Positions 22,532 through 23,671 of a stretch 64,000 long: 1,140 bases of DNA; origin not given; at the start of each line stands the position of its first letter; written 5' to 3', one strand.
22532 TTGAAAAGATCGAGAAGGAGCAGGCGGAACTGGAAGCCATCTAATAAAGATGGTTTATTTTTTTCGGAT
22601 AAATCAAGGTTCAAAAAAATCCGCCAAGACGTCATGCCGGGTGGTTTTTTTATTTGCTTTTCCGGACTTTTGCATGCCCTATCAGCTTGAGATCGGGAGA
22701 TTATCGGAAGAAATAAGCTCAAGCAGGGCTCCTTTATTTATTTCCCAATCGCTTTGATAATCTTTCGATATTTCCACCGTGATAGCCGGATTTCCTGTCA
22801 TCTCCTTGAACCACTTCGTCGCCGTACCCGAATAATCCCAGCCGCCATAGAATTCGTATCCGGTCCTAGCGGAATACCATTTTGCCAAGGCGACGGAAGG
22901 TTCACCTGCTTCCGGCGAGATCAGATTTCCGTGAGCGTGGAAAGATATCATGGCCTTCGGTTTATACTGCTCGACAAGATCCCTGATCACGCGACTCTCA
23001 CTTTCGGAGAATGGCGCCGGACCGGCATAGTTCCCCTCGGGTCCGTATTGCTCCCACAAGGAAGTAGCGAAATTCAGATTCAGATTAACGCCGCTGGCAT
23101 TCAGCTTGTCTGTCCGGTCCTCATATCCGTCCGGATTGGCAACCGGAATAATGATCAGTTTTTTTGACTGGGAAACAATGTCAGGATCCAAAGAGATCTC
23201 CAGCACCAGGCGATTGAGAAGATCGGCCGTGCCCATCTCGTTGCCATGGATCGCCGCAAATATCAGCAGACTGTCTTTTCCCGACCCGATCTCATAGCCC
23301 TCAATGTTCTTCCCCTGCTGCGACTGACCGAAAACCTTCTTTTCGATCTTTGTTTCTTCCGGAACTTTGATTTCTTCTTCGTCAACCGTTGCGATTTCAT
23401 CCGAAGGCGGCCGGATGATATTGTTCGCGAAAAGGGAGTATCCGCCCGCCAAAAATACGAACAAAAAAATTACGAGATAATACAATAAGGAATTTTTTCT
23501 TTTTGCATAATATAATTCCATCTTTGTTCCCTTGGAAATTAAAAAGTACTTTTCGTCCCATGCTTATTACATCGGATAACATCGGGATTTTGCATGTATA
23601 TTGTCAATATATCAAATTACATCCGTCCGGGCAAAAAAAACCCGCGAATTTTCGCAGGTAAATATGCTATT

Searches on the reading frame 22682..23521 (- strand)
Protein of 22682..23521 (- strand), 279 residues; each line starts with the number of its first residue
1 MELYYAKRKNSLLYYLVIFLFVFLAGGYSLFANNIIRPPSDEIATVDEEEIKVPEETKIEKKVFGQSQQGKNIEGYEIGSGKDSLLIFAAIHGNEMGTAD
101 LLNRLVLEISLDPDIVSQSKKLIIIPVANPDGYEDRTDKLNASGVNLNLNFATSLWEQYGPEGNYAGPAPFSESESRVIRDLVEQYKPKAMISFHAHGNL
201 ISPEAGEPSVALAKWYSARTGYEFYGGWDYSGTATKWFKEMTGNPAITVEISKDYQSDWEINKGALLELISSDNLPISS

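Call 63: search_protein_families(library=pfam, proteins=[window:22682-23521:-], max_evalue=0.0001)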
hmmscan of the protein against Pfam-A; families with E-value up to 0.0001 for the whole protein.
window:22682-23521:- (279 aa): 2 families
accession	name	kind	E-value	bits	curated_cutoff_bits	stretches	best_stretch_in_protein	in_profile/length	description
PF00246.29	Peptidase_M14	-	1.1e-18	68.3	21.6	1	60-202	17-189/286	Zinc carboxypeptidase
PF24827.1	AstE_AspA_cat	-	4.2e-05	23.6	25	1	84-153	4-66/192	Succinylglutamate desuccinylase/Aspartoacylase catalytic domain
